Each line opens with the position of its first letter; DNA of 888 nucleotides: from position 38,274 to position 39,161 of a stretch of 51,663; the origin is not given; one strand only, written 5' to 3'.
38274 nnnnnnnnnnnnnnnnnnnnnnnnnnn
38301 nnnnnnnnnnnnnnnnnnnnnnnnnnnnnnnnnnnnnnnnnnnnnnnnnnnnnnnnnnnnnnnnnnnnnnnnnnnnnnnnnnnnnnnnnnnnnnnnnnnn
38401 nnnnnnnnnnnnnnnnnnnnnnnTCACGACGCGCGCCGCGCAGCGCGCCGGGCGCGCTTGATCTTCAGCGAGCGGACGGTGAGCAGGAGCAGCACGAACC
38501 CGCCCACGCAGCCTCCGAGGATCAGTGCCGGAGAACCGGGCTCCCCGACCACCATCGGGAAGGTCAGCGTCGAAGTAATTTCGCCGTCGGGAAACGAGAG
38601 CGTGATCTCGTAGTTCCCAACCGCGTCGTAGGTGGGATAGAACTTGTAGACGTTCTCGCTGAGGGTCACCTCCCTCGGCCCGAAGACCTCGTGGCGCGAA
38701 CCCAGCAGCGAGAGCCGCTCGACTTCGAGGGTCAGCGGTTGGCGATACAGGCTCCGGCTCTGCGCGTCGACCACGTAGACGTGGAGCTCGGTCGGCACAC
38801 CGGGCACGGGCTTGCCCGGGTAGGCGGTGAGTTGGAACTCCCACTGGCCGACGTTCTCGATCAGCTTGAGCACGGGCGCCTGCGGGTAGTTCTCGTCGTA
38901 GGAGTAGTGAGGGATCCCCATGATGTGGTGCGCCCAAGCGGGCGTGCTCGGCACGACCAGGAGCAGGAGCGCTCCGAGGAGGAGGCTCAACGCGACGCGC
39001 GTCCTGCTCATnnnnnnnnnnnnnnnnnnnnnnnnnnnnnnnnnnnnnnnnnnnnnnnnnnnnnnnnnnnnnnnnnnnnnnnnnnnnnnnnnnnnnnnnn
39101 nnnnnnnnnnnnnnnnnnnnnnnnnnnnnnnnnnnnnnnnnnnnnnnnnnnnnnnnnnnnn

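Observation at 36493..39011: Putative copper-handling pair inside the nap operon: an exported protein maturing to N-terminal His-His, plus a YHS-domain membrane polyferredoxin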

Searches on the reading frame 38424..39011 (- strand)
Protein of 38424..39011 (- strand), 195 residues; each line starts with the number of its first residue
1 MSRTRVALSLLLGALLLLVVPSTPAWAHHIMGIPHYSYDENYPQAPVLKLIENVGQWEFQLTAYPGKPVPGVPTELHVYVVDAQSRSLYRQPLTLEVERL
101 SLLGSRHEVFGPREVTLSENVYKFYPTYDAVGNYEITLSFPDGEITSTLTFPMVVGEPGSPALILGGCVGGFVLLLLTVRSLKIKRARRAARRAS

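Call 4: search_protein_families(library=pfam, proteins=[window:38424-39011:-], max_evalue=0.01)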
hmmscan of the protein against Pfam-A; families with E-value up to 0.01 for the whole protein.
window:38424-39011:- (195 aa): 0 families

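Call 5: search_protein_families(library=ncbifam, proteins=[window:38424-39011:-], max_evalue=0.01)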
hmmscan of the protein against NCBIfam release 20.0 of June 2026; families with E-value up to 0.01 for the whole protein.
window:38424-39011:- (195 aa): 0 families

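Call 6: search_solved_structures(query=window:38424-39011:-, max_evalue=10)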
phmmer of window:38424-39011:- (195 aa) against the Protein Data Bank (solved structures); distinct sequences matched with E-value up to 10: 1.
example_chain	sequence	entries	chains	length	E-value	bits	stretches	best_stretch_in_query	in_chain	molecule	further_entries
5gqt_A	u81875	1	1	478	0.0059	19.4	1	43-111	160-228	Nitrile-specifier protein 1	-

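Call 8: find_homologous_proteins(query=window:38424-39011:-, max_evalue=0.001)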
Query window:38424-39011:- (195 aa): 27 proteins with E <= 0.001 among 5330 candidates.
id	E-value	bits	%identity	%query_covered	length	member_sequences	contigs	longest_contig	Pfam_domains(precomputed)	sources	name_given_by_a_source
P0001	3.0e-97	342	77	100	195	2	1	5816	-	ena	-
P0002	6.1e-73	262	100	62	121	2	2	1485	-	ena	-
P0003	5.8e-66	240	61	82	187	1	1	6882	-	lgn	-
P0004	5.2e-59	217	58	85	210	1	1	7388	-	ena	-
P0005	9.1e-51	190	56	81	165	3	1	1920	-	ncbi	ncbi:MAG: hypothetical protein D6795_10910, partial [Deltaproteobacteria bacterium]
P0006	7.7e-47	177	48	83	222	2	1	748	-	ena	-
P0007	1.1e-42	164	44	97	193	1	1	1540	-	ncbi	-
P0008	3.6e-41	159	44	93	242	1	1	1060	-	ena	-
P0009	2.8e-40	156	40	99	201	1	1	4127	-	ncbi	-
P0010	3.6e-40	156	41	91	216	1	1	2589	-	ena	-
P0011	2.7e-39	153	46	94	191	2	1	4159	-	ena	-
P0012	1.4e-38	150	41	95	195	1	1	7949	-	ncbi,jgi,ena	-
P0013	2.9e-38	149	42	95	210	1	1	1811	-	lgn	-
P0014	5.1e-38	149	42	97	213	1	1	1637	-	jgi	jgi:hypothetical protein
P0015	6.6e-38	148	43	96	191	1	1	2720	-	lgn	-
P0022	5.7e-33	132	39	85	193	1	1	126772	-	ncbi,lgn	-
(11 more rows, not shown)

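Call 13: find_encoding_contigs(protein=P0022, flank=10000, max_places=3)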
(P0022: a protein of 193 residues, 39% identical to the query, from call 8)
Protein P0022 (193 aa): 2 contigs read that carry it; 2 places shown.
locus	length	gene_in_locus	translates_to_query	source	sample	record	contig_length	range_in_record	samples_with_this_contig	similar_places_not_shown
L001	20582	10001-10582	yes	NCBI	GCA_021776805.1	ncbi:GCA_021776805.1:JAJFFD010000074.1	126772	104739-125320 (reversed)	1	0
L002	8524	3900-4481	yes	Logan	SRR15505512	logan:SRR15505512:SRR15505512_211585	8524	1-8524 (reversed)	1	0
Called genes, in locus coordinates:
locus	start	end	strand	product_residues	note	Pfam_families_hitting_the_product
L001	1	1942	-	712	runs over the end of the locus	PF00350:Dynamin_N, PF01926:MMR_HSR1 (faint)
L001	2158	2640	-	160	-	-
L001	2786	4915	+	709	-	PF00034:Cytochrom_C, PF13442:Cytochrome_CBB3, PF00034:Cytochrom_C (weak), PF13442:Cytochrome_CBB3, PF00034:Cytochrom_C (weak), PF13442:Cytochrome_CBB3, PF00034:Cytochrom_C, PF13442:Cytochrome_CBB3 (weak), +3 more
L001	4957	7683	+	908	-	PF04879:Molybdop_Fe4S4, PF00384:Molybdopterin, PF01568:Molydop_binding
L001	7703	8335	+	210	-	PF13187:Fer4_9 (faint), PF13237:Fer4_10 (faint), PF12797:Fer4_2 (faint), PF14697:Fer4_21 (faint), PF00037:Fer4 (faint), PF12800:Fer4_4 (faint), PF12838:Fer4_7 (weak), PF13484:Fer4_16 (weak), +1 more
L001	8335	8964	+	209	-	PF13187:Fer4_9 (faint), PF12797:Fer4_2 (faint), PF12837:Fer4_6 (faint), PF13183:Fer4_8 (faint), PF13237:Fer4_10 (faint), PF14697:Fer4_21 (weak), PF00037:Fer4 (faint), PF12838:Fer4_7 (weak), +1 more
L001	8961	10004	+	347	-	PF12801:Fer4_5, PF00037:Fer4 (faint)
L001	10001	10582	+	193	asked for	-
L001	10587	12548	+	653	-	PF04945:YHS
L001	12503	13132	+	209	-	PF13187:Fer4_9 (faint), PF14697:Fer4_21 (faint), PF12797:Fer4_2 (faint), PF13237:Fer4_10 (faint), PF12838:Fer4_7 (weak), PF13484:Fer4_16 (faint), PF00037:Fer4 (weak), PF12837:Fer4_6 (weak)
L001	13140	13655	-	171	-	PF07609:DUF1572, PF04978:MST, PF05163:DinB (weak), PF12867:DinB_2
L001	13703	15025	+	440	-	PF04389:Peptidase_M28, PF01546:Peptidase_M20, PF07687:M20_dimer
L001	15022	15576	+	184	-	-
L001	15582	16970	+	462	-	-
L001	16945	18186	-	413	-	-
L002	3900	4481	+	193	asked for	-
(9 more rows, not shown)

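Call 18: predict_structure(alignment_id=A1)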
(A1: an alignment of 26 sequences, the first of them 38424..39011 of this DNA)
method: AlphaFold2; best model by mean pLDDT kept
length: 195 residues; sequences in the alignment: 26
mean_pLDDT: 84.4   pTM: 0.69
mean pLDDT of the five models: 84.4, 83.8, 83.4, 82.7, 82.6
residues with pLDDT >= 90: 107; 70-90: 56; 50-70: 21; < 50: 11
segments of 3 or more residues with pLDDT < 50: 25-35
pLDDT, mean of each block of 10 residues (from residue 1): 80 81 49 48 59 90 84 94 96 97 91 96 96 94 93 82 82 94 95 93
secondary structure, 60 per line:
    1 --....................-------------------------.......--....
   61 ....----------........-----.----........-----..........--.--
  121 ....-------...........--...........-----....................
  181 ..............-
elements in order: H3-22 E48-54 E57-64 E75-82 E93-100 E106-115 E121-124 E132-142 E145-155 H161-194
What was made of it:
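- On FixH / YtkA-like: AlphaFold2 predicts an eight-strand sandwich plus a TM helix (call 18).
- Checked: The His-His arm (residues 25-35) scores below pLDDT 50 (call 18).
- The arm is the most conserved region yet has low AlphaFold2 confidence, as expected for a segment that orders on a partner or a metal (call 18). A has a flexible, conserved arm (call 18).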

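Call 24: fold_search(model_id=the predicted structure, library=pdb)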
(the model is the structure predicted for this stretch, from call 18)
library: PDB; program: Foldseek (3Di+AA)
matches with E <= 10: 1589; with E <= 0.001: 5
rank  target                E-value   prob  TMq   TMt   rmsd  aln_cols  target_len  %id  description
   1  6rpt_A                7.8e-05  1.00  0.43  0.70   3.1       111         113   16  Structure of tick complement inhibitor CirpT1 complexed with macroglobubulin domain 4 of human complement C5 (released 2020-01-08)
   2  6rpt_C                1.0e-04  1.00  0.44  0.71   3.5       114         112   16  Structure of tick complement inhibitor CirpT1 complexed with macroglobubulin domain 4 of human complement C5 (released 2020-01-08)
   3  5i0y_B                7.6e-04  1.00  0.31  0.36   8.4       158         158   12  COPPER-BOUND E46Q VARIANT OF UROPATHOGENIC ESCHERICHIA COLI STRAIN F11 FETP (released 2017-02-08)
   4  9ll2_A                8.4e-04  1.00  0.45  0.77   3.2       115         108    7  Crystal structure of the Helicobacter pylori copper resistance determinant CrdA in the apo form (released 2025-11-19)
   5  3nrp_B                9.8e-04  1.00  0.31  0.37   7.9       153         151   12  Crystal structure of 'as isolated' uropathogenic E. coli strain F11 FetP recombinantly expressed in the periplasm of E (released 2011-05-18)
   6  7r3s_A                1.3e-03  1.00  0.36  0.43   6.3       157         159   10  FtrA/P19 of Rubrivivax gelatinosus in complex with Ni (released 2022-05-18)
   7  5i0y_A                1.3e-03  1.00  0.34  0.42   7.9       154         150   11  COPPER-BOUND E46Q VARIANT OF UROPATHOGENIC ESCHERICHIA COLI STRAIN F11 FETP (released 2017-02-08)
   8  5i0x_B                1.3e-03  1.00  0.34  0.41   7.3       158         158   12  COPPER-BOUND M90I VARIANT OF UROPATHOGENIC ESCHERICHIA COLI STRAIN F11 FETP (released 2017-02-08)
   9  7r4v_B                1.4e-03  1.00  0.37  0.44   7.5       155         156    8  Strep-tag FtrA-P19 from Rubrivivax gelatinosus in complex with an endogenous CU1 (released 2022-05-18)
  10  7r4u_B                1.4e-03  1.00  0.37  0.43   6.4       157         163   10  Apoform of FtrA/P19 from Rubrivivax gelatinosus (released 2022-05-18)
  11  3nrq_B                1.4e-03  1.00  0.34  0.42   7.9       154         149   11  Crystal structure of copper-reconstituted FetP from uropathogenic Escherichia coli strain F11 (released 2011-05-18)
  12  3nrp_C                1.7e-03  1.00  0.36  0.44   5.6       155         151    9  Crystal structure of 'as isolated' uropathogenic E. coli strain F11 FetP recombinantly expressed in the periplasm of E (released 2011-05-18)
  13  5i0x_A                1.7e-03  1.00  0.35  0.42   6.9       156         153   10  COPPER-BOUND M90I VARIANT OF UROPATHOGENIC ESCHERICHIA COLI STRAIN F11 FETP (released 2017-02-08)
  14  6cpd_A                1.8e-03  1.00  0.42  0.61   3.7       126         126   13  Crystal structure of PmoD soluble domain from Methylocystis sp. ATCC 49242 (Rockwell) (released 2018-10-31)
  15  3uc2_B                1.8e-03  1.00  0.40  0.57   4.8       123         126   11  Crystal structure of a DUF4426 family protein (PA0388) from Pseudomonas aeruginosa PAO1 at 2.09 A resolution (released 2011-11-23)
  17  7r4v_A                1.8e-03  1.00  0.36  0.43   7.6       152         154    8  Strep-tag FtrA-P19 from Rubrivivax gelatinosus in complex with an endogenous CU1 (released 2022-05-18)
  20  7r3p_A                2.1e-03  1.00  0.40  0.48   5.3       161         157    9  Apoform of the periplasmic FtrA/P19 protein from Rubrivivax gelatinosus (His-tag) (released 2022-05-18)
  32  7r5e_A                3.9e-03  1.00  0.35  0.43   7.4       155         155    7  FtrA-P19 from Rubrivivax gelatinosus in complex with copper and magnesium (X1) (released 2022-05-18)
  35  7r5p_F                4.3e-03  1.00  0.37  0.45   7.2       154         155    8  Strep-tag FtrA-P19 from Rubrivivax gelatinosus in complex with copper and iron (released 2022-05-18)
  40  7r4u_A                5.0e-03  1.00  0.39  0.47   7.0       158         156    9  Apoform of FtrA/P19 from Rubrivivax gelatinosus (released 2022-05-18)
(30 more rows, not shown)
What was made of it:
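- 38547..38870 (-): Ig-like beta-sandwich body of A (aa 48-155). calls 18, 24
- Closest known: FtrA. Same: Foldseek hits to FtrA/P19/FetP have E of about 1e-3 (call 24).
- Foldseek places A's sandwich nearest to generic Ig/MG domains and to periplasmic Cu-binding sandwiches (FetP/P19/FtrA, CrdA, PmoD) at E of about 1e-3 to 1e-4 (call 24). Foldseek hits to FtrA/P19, whose system also includes a NapH-like polyferredoxin (FtrD, own knowledge) (call 24). The beta-sandwich is a generic Ig-like fold (call 24).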

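Call 25: search_protein_representatives(alignment_id=A1)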
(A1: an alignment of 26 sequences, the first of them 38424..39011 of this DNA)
Query: 26 sequences, 196 profile positions. Proteins with E-value up to 0.001 (for the whole library): 363; up to 1e-10: 167; up to 1e-30: 41. The best 150 are listed.
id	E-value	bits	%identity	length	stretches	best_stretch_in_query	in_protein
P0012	2.6e-80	284.8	-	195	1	8-192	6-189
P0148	1.2e-77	276.2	-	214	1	4-189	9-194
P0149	8.2e-73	260.4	-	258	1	7-191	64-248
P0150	3.9e-72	258.2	-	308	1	10-188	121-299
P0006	6.2e-72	257.5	-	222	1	2-189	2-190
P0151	7.1e-70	250.8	-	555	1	6-188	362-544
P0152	3.6e-67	242.0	-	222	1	9-190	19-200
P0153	1.2e-65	237.0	-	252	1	7-189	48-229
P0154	2.4e-64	232.8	-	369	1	5-188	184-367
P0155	8.6e-63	227.7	-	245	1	9-189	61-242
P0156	3.4e-62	225.7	-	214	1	10-192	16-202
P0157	2.8e-60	219.5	-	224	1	42-190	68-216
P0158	1.1e-59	217.6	-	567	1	7-192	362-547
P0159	4.0e-59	215.7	-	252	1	9-192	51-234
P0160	1.0e-58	214.4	-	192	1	5-154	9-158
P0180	1.2e-35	139.1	-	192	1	8-191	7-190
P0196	2.3e-28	115.4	-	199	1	5-178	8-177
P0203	9.0e-25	103.6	-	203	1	8-192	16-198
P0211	8.7e-23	97.1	-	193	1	8-187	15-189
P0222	1.9e-20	89.5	-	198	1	7-183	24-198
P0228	1.8e-19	86.3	-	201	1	4-193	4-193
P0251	8.4e-17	77.6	-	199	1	10-191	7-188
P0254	4.0e-16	75.4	-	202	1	10-188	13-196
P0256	4.8e-16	75.1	-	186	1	9-180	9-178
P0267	2.0e-14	69.9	-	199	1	10-187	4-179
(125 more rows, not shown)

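Call 27: search_protein_families(library=pfam, proteins=[P0203, P0211, P0228, P0251, P0267, P0256, P0196, P0180, P0254, P0222], max_evalue=1)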
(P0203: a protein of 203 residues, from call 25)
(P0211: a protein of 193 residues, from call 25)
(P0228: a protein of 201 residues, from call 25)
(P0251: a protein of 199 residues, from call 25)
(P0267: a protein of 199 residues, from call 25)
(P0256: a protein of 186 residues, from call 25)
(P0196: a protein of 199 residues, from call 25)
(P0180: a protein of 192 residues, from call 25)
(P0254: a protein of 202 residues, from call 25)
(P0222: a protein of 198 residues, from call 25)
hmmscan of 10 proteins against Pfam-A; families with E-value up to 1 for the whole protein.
P0203 (203 aa): 2 families
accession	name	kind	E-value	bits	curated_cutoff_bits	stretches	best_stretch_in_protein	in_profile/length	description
PF09775.14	Keratin_assoc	-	0.083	13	23.5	0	9-38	34-63/129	Keratinocyte-associated protein 2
PF16892.10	CHS5_N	-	0.34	11.3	39.8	1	151-181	22-46/48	Chitin biosynthesis protein CHS5 N-terminus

P0211 (193 aa): 3 families
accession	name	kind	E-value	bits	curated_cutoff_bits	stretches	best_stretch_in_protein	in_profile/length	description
PF19744.4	DUF6232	-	0.072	14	27.4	1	136-188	43-82/117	Family of unknown function (DUF6232)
PF00746.26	Gram_pos_anchor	-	0.093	13.2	20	1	165-189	18-41/43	LPXTG cell wall anchor motif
PF11384.13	DUF3188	-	0.37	10.9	24.6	1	163-188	26-50/50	Protein of unknown function (DUF3188)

P0228 (201 aa): 2 families
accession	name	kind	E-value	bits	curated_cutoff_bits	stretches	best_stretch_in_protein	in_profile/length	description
PF13285.11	DUF4073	-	0.15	12.1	28.8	1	102-199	32-127/157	Domain of unknown function (DUF4073)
PF16311.10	TMEM100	-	0.26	11.3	34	1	156-195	82-123/133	Transmembrane protein 100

P0251 (199 aa): 4 families
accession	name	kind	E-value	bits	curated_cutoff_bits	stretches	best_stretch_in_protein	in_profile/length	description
PF22236.2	TEBP_OB2-like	-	0.035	14.6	27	0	65-104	19-60/100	Telomere end-binding protein alpha subunit OB2 domain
PF21203.3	ECM10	-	0.1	14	23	1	153-170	81-98/98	ER membrane protein complex subunit 10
PF10917.13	Fungus-induced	-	0.2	12.4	24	1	160-194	4-39/50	Fungus-induced protein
PF13980.11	UPF0370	-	0.28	11.7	28.1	0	7-41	10-43/61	Uncharacterised protein family (UPF0370)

P0267 (199 aa): 3 families
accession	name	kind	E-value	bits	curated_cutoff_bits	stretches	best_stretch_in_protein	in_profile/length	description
PF13969.11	Pab87_oct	-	0.021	15.5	27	1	84-152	21-86/96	Pab87 octamerisation domain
PF15418.12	DUF4625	-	0.043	14.5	27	0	35-65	98-125/131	Domain of unknown function (DUF4625)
PF05425.18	CopD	-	0.056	14.3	32.1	1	152-183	39-70/105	Copper resistance protein D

P0256 (186 aa): 1 family
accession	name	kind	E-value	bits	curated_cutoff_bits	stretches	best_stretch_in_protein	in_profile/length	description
PF19681.4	DUF6183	-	0.038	13.7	26.6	1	28-80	21-73/360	Family of unknown function (DUF6183)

P0196 (199 aa): 0 families

P0180 (192 aa): 2 families
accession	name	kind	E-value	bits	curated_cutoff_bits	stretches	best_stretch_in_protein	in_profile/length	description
PF18911.6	PKD_4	-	0.15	12.6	27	1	120-140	52-72/85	PKD domain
PF04995.19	CcmD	-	0.83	10.2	25.6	1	161-187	9-35/44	Heme exporter protein D (CcmD)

P0254 (202 aa): 3 families
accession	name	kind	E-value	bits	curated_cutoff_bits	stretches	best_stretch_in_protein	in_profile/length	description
PF03706.18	LPG_synthase_TM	-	0.018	15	33.4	0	164-195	145-176/302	Lysylphosphatidylglycerol synthase TM region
PF17779.7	NOD2_WH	-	0.26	11.8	23.1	1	118-137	5-24/57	NOD2 winged helix domain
PF03058.19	Sar8_2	-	0.5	11.3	31.7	0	12-29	10-28/85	Sar8.2 family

P0222 (198 aa): 0 families
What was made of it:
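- On FixH (PF05751) / YtkA-like (PF13115): Ten divergent members gave no match (call 27).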

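Call 28: find_encoding_contigs(protein=P0203, flank=8000, max_places=2)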
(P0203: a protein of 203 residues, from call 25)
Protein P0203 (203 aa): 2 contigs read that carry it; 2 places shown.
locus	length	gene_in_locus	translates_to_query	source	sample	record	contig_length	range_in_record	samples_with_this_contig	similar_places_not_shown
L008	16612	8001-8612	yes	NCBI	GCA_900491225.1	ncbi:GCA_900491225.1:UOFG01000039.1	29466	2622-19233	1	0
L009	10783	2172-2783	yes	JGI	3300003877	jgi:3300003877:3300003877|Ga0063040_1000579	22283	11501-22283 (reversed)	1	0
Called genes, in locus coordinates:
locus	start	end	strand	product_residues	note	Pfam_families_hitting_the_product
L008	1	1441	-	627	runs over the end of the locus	PF13675:PilJ, PF07730:HisKA_3, PF02518:HATPase_c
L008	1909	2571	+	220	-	PF13442:Cytochrome_CBB3, PF00034:Cytochrom_C, PF13442:Cytochrome_CBB3 (weak)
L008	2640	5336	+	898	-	PF04879:Molybdop_Fe4S4, PF00384:Molybdopterin, PF01568:Molydop_binding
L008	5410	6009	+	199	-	PF13534:Fer4_17 (faint), PF13237:Fer4_10 (faint), PF00037:Fer4 (faint), PF12797:Fer4_2 (faint), PF12837:Fer4_6 (faint), PF14697:Fer4_21 (weak), PF12838:Fer4_7, PF13187:Fer4_9, +2 more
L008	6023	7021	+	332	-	PF12801:Fer4_5, PF12838:Fer4_7 (faint)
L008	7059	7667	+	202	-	PF13183:Fer4_8 (faint), PF13534:Fer4_17 (faint), PF12838:Fer4_7, PF13187:Fer4_9 (weak), PF12838:Fer4_7, PF13237:Fer4_10 (weak), PF14697:Fer4_21 (weak), PF12838:Fer4_7 (weak), +6 more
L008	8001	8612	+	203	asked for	-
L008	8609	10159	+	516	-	PF12801:Fer4_5 (faint)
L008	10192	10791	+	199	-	PF13187:Fer4_9 (faint), PF12838:Fer4_7 (faint)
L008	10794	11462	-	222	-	PF03264:Cytochrom_NNT, PF14522:Cytochrome_C7 (faint), PF02085:Cytochrom_CIII (faint), PF14537:Cytochrom_c3_2 (faint), PF22113:Mtrc-MtrF_II-IV_dom (weak)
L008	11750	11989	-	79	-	PF14375:Cys_rich_CWC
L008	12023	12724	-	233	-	PF12637:TSCPD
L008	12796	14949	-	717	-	PF00317:Ribonuc_red_lgN (weak), PF02867:Ribonuc_red_lgC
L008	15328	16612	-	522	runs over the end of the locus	PF01384:PHO4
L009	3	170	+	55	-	?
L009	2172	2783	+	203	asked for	-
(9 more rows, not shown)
